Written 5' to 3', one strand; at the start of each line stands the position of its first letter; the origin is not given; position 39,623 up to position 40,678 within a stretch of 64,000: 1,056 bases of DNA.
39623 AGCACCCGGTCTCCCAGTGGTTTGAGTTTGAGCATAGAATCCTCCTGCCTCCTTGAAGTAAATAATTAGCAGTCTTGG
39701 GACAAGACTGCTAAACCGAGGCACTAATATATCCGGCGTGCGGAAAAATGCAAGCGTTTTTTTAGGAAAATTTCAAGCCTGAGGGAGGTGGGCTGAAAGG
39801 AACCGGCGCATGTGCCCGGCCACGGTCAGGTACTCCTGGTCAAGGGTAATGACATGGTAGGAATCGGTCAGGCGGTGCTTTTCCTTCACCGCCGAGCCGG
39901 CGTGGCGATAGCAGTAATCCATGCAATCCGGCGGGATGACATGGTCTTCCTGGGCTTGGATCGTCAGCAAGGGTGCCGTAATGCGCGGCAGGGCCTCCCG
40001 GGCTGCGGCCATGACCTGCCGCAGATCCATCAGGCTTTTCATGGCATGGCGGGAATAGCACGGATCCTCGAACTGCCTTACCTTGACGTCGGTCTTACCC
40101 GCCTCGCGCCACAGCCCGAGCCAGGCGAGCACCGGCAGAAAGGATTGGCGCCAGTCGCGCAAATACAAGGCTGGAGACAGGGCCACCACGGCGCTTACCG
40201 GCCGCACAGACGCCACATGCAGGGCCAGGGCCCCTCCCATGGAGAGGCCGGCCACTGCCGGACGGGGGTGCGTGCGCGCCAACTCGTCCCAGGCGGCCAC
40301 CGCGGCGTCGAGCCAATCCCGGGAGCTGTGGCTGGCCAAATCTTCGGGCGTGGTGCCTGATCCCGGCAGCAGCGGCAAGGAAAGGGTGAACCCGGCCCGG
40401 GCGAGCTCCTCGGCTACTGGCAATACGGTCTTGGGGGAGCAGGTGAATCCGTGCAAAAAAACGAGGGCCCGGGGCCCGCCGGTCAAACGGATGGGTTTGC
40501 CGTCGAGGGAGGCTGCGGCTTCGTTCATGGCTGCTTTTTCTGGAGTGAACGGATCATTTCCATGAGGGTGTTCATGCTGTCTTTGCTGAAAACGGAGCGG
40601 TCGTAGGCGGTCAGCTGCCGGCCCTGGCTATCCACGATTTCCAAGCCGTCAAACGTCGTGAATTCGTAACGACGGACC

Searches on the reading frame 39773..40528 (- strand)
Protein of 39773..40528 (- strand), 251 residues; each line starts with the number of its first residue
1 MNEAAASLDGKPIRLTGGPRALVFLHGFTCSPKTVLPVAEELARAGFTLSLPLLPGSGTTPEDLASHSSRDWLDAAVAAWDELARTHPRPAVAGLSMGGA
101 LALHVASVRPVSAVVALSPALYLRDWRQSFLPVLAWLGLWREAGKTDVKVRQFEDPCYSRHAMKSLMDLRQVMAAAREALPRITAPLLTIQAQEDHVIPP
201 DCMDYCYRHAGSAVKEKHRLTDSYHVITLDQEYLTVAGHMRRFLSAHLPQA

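Call 64: search_protein_families(library=pfam, proteins=[window:39773-40528:-], max_evalue=0.00001)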
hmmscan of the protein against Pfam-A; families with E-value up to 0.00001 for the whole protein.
window:39773-40528:- (251 aa): 3 families
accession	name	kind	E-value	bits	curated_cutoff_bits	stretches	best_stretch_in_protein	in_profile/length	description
PF12146.15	Hydrolase_4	-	2.3e-19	70.1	27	1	21-232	6-239/239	Serine aminopeptidase, S33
PF12697.13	Abhydrolase_6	-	1.9e-12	48.8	26.3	1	22-231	1-210/217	Alpha/beta hydrolase family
PF00561.26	Abhydrolase_1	-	3.2e-11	43.8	25.8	1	21-138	2-125/245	alpha/beta hydrolase fold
